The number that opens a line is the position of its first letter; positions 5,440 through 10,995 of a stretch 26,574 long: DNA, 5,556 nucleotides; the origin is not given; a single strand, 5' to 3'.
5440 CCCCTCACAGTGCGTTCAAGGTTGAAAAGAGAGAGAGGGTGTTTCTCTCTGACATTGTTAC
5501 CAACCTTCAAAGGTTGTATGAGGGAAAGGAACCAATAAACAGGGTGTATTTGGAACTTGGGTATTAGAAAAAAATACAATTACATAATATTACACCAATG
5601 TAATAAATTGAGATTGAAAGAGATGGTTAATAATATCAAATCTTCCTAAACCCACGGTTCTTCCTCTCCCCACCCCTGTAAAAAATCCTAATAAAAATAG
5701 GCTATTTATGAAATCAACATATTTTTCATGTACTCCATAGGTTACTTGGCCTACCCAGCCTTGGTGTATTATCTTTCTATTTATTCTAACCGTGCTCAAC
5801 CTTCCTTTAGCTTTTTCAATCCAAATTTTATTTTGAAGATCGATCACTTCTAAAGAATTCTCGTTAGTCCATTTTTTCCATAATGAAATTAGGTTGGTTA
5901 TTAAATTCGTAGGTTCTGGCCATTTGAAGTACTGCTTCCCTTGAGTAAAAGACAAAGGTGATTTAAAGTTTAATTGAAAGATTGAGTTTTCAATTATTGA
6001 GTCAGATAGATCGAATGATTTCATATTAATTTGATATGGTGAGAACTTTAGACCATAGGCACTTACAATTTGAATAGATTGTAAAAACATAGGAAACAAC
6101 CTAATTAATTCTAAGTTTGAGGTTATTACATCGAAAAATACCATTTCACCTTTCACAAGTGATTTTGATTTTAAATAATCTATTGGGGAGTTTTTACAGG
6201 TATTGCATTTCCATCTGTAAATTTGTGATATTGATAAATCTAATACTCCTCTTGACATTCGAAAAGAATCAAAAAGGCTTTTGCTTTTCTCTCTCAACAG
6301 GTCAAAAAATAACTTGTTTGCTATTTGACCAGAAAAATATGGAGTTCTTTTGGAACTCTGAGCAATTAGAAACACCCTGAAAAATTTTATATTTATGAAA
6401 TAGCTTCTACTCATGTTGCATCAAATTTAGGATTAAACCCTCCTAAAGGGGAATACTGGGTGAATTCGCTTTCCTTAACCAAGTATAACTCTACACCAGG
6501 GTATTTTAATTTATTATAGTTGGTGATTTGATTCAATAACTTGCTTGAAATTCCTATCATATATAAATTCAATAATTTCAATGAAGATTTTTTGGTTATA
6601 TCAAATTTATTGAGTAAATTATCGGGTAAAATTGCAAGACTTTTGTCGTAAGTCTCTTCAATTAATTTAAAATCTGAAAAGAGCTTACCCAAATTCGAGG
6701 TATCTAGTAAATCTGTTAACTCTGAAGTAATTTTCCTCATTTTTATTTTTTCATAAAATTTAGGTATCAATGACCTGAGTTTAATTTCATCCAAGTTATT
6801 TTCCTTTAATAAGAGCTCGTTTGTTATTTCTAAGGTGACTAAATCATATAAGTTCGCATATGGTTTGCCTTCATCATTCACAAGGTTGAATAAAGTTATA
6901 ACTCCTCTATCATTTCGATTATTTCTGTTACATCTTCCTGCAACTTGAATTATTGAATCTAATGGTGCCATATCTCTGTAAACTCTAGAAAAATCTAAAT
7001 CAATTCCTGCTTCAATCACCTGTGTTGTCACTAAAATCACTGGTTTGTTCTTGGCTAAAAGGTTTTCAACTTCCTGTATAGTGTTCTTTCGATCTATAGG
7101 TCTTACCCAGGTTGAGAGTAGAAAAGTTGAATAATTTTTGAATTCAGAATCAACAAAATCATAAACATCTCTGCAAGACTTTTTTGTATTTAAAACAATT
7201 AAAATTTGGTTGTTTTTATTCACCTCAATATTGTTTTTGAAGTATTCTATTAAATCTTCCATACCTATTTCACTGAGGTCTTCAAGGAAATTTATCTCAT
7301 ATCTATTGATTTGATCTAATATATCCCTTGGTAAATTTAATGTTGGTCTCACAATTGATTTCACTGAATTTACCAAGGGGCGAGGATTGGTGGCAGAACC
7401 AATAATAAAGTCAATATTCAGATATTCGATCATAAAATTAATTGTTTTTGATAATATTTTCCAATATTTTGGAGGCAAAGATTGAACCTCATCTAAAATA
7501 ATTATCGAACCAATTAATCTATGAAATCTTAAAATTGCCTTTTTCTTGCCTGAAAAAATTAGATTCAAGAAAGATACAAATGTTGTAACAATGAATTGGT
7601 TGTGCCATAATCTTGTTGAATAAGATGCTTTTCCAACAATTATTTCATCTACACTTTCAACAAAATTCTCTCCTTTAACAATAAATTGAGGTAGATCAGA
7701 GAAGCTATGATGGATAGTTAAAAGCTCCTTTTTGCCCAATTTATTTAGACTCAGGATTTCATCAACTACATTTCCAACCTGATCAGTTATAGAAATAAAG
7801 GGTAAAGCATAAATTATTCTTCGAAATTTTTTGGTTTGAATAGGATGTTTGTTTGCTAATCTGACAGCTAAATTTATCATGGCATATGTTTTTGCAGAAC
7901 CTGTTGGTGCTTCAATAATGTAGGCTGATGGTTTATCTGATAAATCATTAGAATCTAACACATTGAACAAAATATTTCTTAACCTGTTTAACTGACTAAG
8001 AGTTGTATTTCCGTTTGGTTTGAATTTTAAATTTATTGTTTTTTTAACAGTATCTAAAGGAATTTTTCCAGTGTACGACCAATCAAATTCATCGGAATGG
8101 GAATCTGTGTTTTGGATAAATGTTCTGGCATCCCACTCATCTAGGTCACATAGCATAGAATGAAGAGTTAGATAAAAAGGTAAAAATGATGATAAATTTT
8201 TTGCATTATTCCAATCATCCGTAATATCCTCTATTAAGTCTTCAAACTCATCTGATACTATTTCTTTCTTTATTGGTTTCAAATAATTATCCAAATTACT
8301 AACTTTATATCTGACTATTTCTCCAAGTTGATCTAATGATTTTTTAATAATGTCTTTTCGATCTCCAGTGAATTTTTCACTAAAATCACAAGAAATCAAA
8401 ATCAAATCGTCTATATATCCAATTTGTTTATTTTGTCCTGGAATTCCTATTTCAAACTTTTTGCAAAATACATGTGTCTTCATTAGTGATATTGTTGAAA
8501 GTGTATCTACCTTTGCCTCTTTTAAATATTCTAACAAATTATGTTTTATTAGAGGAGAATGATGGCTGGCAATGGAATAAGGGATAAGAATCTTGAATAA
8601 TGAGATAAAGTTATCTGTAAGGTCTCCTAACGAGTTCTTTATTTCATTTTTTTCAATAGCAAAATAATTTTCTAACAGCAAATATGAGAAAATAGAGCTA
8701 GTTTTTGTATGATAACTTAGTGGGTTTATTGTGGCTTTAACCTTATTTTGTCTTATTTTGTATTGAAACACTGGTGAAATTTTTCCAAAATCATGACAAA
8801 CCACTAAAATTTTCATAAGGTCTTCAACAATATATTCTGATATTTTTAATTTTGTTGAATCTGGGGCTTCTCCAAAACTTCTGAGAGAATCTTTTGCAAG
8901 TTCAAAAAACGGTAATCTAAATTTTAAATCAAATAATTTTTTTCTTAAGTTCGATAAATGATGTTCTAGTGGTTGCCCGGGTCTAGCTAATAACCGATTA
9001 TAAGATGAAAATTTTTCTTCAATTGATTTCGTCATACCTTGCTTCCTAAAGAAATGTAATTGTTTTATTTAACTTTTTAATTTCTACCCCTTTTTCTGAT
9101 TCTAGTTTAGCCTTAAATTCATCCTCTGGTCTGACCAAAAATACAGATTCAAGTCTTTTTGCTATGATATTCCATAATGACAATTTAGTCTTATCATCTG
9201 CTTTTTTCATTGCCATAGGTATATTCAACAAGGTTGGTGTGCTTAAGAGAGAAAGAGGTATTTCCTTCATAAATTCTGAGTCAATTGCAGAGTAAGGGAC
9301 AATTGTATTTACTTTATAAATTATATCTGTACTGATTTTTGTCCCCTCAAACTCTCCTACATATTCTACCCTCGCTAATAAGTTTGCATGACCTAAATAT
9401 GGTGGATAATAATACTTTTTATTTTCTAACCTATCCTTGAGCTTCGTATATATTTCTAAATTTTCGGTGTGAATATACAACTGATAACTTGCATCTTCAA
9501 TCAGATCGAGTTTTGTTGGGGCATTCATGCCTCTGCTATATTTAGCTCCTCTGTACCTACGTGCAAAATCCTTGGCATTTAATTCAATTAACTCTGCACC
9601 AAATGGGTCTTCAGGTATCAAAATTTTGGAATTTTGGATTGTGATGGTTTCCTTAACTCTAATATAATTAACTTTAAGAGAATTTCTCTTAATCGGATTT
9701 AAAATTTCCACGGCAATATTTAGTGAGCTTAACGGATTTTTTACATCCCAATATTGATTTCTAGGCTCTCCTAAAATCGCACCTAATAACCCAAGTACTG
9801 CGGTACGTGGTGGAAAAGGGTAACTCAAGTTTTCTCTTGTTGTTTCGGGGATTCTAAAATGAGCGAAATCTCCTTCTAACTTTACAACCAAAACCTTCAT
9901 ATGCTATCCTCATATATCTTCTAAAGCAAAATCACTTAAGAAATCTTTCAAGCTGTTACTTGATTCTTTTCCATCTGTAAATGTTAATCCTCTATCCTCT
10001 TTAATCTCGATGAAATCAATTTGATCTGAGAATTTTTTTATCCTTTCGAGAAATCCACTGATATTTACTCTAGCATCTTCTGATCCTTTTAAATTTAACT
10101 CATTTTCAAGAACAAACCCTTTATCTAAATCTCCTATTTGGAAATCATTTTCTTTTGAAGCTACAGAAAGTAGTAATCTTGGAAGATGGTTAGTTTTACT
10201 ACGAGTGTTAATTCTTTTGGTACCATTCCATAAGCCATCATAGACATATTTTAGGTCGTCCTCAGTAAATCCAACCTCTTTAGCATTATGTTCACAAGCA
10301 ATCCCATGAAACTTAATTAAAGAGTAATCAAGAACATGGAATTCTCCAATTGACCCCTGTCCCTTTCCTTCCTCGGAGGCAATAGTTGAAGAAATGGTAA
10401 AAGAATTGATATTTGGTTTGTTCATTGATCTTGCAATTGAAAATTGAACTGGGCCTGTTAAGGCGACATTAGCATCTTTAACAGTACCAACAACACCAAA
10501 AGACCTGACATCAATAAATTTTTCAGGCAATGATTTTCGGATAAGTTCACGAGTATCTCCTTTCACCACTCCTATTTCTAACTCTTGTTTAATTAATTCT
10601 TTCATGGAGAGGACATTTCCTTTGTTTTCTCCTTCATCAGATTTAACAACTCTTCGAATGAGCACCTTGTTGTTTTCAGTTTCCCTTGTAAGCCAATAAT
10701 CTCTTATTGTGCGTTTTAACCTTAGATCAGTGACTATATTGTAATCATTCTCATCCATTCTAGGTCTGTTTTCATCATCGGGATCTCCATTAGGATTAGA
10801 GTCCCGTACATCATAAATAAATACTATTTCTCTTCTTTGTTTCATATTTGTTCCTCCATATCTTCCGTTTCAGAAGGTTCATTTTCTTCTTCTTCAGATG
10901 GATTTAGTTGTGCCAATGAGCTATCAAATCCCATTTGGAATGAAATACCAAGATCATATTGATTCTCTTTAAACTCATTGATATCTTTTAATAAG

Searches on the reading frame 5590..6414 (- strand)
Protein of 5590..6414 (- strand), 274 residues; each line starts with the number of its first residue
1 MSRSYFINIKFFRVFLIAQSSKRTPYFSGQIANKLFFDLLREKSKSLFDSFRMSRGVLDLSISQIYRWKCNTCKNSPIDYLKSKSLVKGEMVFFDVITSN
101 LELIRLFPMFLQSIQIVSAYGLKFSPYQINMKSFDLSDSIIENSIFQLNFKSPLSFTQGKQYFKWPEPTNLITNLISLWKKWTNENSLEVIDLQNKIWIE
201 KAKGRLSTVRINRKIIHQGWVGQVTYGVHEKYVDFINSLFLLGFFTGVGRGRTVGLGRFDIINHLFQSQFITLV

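Call 5: search_protein_families(library=pfam, proteins=[window:5590-6414:-], max_evalue=0.1)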
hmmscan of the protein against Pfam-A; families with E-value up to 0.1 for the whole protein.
window:5590-6414:- (274 aa): 1 family
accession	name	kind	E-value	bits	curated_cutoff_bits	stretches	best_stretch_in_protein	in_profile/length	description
PF10040.14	CRISPR_Cas6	-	1.1e-14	55.4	25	1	148-258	1-88/89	CRISPR-associated endoribonuclease Cas6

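Call 20: search_protein_families(library=ncbifam, proteins=[window:5590-6414:-], max_evalue=0.01)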
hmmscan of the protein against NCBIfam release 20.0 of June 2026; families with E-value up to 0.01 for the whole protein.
window:5590-6414:- (274 aa): 0 families

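Call 91: search_protein_families(library=padloc, proteins=[window:5590-6414:-], max_evalue=0.001)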
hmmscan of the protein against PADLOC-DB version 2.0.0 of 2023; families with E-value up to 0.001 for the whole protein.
window:5590-6414:- (274 aa): 9 families
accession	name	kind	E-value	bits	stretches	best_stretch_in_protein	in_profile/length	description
PDLC01466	Cas6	-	8e-17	59.6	1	84-261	55-219/223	"CAS-I,CAS-II,CAS-III,CAS-IV,CAS-V,CAS-VI; crRNAmaturation"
PDLC01650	Cas6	-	3.8e-16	58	1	148-257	1-102/102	"CAS-I,CAS-II,CAS-III,CAS-IV,CAS-V,CAS-VI; crRNAmaturation"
PDLC01717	typeIV_Cas6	-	3.2e-10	38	1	131-264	112-251/259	Cas6_6_IVD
PDLC01265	Cas6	-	3.1e-08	32.7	1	142-258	77-177/179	"CAS-I,CAS-II,CAS-III,CAS-IV,CAS-V,CAS-VI; crRNAmaturation"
PDLC02044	Cas6d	-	3.2e-08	31.4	1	141-263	138-259/260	-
PDLC02042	Cas6d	-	8.2e-08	30.4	1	143-258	151-267/271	-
PDLC01477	Cas6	-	1.2e-05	23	1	141-261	164-294/296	"CAS-I,CAS-II,CAS-III,CAS-IV,CAS-V,CAS-VI; crRNAmaturation"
PDLC01781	Cas6_IIIa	-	1.8e-05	22.8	1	135-261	106-240/241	-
PDLC02100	Cas6a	-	0.00036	18.5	1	126-260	103-246/252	-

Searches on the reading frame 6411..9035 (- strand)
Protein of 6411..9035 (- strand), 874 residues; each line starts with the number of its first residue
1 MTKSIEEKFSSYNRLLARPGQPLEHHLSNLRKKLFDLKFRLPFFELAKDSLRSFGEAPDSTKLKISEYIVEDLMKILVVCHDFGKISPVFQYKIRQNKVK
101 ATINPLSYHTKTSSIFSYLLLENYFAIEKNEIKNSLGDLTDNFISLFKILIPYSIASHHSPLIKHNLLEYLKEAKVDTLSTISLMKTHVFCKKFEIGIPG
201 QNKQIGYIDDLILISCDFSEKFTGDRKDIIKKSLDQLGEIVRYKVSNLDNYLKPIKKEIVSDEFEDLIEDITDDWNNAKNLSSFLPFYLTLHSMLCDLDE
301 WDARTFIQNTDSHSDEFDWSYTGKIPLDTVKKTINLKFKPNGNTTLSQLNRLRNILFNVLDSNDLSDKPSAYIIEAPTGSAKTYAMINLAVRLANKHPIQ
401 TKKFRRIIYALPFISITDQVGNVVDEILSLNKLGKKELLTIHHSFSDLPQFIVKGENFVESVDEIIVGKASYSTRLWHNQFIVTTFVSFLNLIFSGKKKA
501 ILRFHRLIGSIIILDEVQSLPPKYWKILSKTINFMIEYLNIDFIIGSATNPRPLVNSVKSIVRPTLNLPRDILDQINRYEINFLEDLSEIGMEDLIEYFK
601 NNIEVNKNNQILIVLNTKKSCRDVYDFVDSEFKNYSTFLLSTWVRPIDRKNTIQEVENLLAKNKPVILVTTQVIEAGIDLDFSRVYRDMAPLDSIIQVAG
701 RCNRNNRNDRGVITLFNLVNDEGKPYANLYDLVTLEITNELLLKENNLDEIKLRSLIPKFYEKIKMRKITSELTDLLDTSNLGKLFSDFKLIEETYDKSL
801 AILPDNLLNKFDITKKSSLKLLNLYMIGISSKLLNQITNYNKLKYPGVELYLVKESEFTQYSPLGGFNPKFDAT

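Call 7: search_protein_families(library=pfam, proteins=[window:6411-9035:-], max_evalue=0.001)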
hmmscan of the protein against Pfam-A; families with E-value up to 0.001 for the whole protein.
window:6411-9035:- (874 aa): 5 families
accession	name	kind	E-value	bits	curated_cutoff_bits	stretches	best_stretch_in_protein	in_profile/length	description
PF22590.2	Cas3-like_C_2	-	6e-21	75.2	27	1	608-707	2-106/106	CRISPR-associated nuclease/helicase Cas3, C-terminal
PF00271.37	Helicase_C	-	2.4e-08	34.6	23.5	1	596-705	3-109/110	Helicase conserved C-terminal domain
PF00270.35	DEAD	-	3.5e-07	30.6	26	1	372-553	17-163/167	DEAD/DEAH box helicase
PF18019.7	Cas3_HD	-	6.5e-05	23.5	23.1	1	62-110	45-93/207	Cas3, HD domain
PF04851.21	ResIII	-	6.6e-05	23.3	22.5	1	352-549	12-161/164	Type III restriction enzyme, res subunit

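Call 91: search_protein_families(library=padloc, proteins=[window:6411-9035:-], max_evalue=0.001)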
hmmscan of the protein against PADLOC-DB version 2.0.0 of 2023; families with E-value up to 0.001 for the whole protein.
window:6411-9035:- (874 aa): 31 families (the best 25 are shown)
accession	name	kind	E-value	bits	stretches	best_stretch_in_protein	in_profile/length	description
PDLC01759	Cas3b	-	7.6e-128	426.2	1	15-796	3-620/711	-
PDLC02082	Cas3b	-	4.4e-111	370.5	2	224-799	120-647/734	-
PDLC01765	Cas3c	-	9e-98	326.7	1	69-857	41-591/612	-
PDLC01763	Cas3b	-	4.5e-70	235.3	1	258-784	152-641/762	-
PDLC01766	Cas3c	-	3.9e-69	231.9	1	70-798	360-932/1009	-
PDLC01758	Cas3b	-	5.6e-69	231.4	1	66-794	63-700/797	-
PDLC01710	Cas3a1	-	2.5e-59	199.5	1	359-795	205-633/745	Cas3_1_CAS-I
PDLC01764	Cas3b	-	3.6e-53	179.3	1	61-847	63-745/844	-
PDLC01761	Cas3b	-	7.4e-45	151.8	1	371-836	233-672/705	-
PDLC01762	Cas3b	-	2.4e-43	146.7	2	363-770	234-590/692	-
PDLC01252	Cas3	-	5.9e-39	132.4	1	373-742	3-321/324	CAS-I; effector_G3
PDLC00938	Cas3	-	5.2e-37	125.9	1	373-726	3-343/358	CRISPR-associated helicase Cas3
PDLC01757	Cas3b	-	1.2e-35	121.2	2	456-768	272-556/676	-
PDLC01770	Cas3g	-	1.5e-31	107.6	2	513-780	152-410/733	-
PDLC01767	Cas3e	-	2.1e-31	107.2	1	62-762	58-568/680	-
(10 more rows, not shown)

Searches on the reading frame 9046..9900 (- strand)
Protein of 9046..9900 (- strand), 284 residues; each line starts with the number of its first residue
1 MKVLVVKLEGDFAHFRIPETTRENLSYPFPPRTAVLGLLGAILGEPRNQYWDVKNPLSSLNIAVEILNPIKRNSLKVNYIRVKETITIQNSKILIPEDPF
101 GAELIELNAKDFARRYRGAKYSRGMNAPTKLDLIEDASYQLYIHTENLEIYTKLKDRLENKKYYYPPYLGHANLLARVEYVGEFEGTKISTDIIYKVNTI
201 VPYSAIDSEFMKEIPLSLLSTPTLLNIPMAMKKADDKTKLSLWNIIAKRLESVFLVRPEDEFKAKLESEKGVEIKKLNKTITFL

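Call 7: search_protein_families(library=pfam, proteins=[window:9046-9900:-], max_evalue=0.001)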
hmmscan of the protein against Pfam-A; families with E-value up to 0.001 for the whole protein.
window:9046-9900:- (284 aa): 1 family
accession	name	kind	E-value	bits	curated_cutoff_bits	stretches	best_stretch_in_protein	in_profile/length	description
PF09704.15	Cas_Cas5d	-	3e-14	53.9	23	1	3-188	1-160/217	CRISPR-associated protein (Cas_Cas5)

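Call 91: search_protein_families(library=padloc, proteins=[window:9046-9900:-], max_evalue=0.001)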
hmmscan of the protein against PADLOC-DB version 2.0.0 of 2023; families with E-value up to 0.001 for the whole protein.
window:9046-9900:- (284 aa): 18 families
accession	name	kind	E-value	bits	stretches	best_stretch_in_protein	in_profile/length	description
PDLC02096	Cas5b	-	1e-37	128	1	1-232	1-184/223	-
PDLC00951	Cas5b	-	2e-34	117.5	1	2-205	1-171/241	"CRISPR-associated protein Cas5, subtype I-B/HMARI"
PDLC01305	Cas5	-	6.1e-33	112.3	1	4-204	1-160/174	CAS-I-B; effector_G5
PDLC01432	Cas5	-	8.7e-32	109.1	1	1-225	1-179/211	CAS-I-B; effector_G5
PDLC02097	Cas5b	-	1.9e-23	81.6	1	1-215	1-187/251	-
PDLC01306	Cas5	-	3.7e-22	77.4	1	4-199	1-157/174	CAS-I; effector_G5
PDLC01644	Cas5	-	6.6e-19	67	1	3-208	1-165/192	CAS-I; effector_G5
PDLC00950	Cas5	-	6.3e-17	59.2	1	3-44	1-42/43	CRISPR-associated protein Cas5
PDLC01453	Cas5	-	1e-13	49.6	1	1-209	1-151/205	CAS-I; effector_G5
PDLC00947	Cas5b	-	1.8e-12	45.4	1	1-47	1-48/217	"CRISPR-associated protein Cas5, subtype I-B/TNEAP"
PDLC01271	Cas5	-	1.1e-11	43.1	1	4-197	1-146/170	CAS-I-B; effector_G5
PDLC01579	Cas5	-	3.8e-08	31.3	0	36-84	2-46/204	CAS-I-B; effector_G5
PDLC01197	Cas5b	-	3.6e-07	28.1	1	1-45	1-46/215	CAS-I-B; effector_G5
PDLC01258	Cas5e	-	8.7e-07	27.1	1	4-171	1-130/165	CAS-I-E; effector_G5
PDLC01369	Cas5e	-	3.5e-06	25.2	1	4-170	1-127/163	CAS-I-E; effector_G5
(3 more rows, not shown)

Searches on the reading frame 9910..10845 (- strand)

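Call 7: search_protein_families(library=pfam, proteins=[window:9910-10845:-], max_evalue=0.001)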
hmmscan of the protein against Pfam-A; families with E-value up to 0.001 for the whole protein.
window:9910-10845:- (311 aa): 1 family
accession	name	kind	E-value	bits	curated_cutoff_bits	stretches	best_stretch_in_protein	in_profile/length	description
PF05107.17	Cas_Cas7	-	1.8e-52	178.9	33.2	1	3-240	1-226/249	CRISPR-associated protein Cas7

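Call 91: search_protein_families(library=padloc, proteins=[window:9910-10845:-], max_evalue=0.001)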
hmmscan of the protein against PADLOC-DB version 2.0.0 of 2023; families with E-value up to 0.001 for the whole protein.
window:9910-10845:- (311 aa): 8 families
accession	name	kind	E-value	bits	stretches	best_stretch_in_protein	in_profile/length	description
PDLC00963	Cas7b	-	1.2e-62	210.1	1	4-290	1-285/286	"CRISPR-associated protein Cas7/Csh2, subtype I-B/HMARI"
PDLC01303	Cas7b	-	1.9e-60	202.8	1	4-290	1-260/261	CAS-I-B; effector_G7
PDLC01614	Cas7b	-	7.1e-52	174.7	1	4-248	2-231/247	"CAS-I-B,CAS-I-C; effector_G7"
PDLC00964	Cas7b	-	2.7e-51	172.8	1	1-242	1-221/268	"CRISPR-associated protein, CT1132 family"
PDLC01253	Cas7c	-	4.5e-48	162.1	1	1-248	1-193/230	CAS-I-C; effector_G7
PDLC01461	Cas7c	-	7.4e-43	145.1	1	2-233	3-205/250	CAS-I-C; effector_G7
PDLC00958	Cas7c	-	3.2e-36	123.3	1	5-206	2-208/284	"CRISPR-associated protein Cas7/Csd2, subtype I-C/DVULG"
PDLC01302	Cas7c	-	4e-35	119.6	1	5-206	2-191/261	CAS-I-C; effector_G7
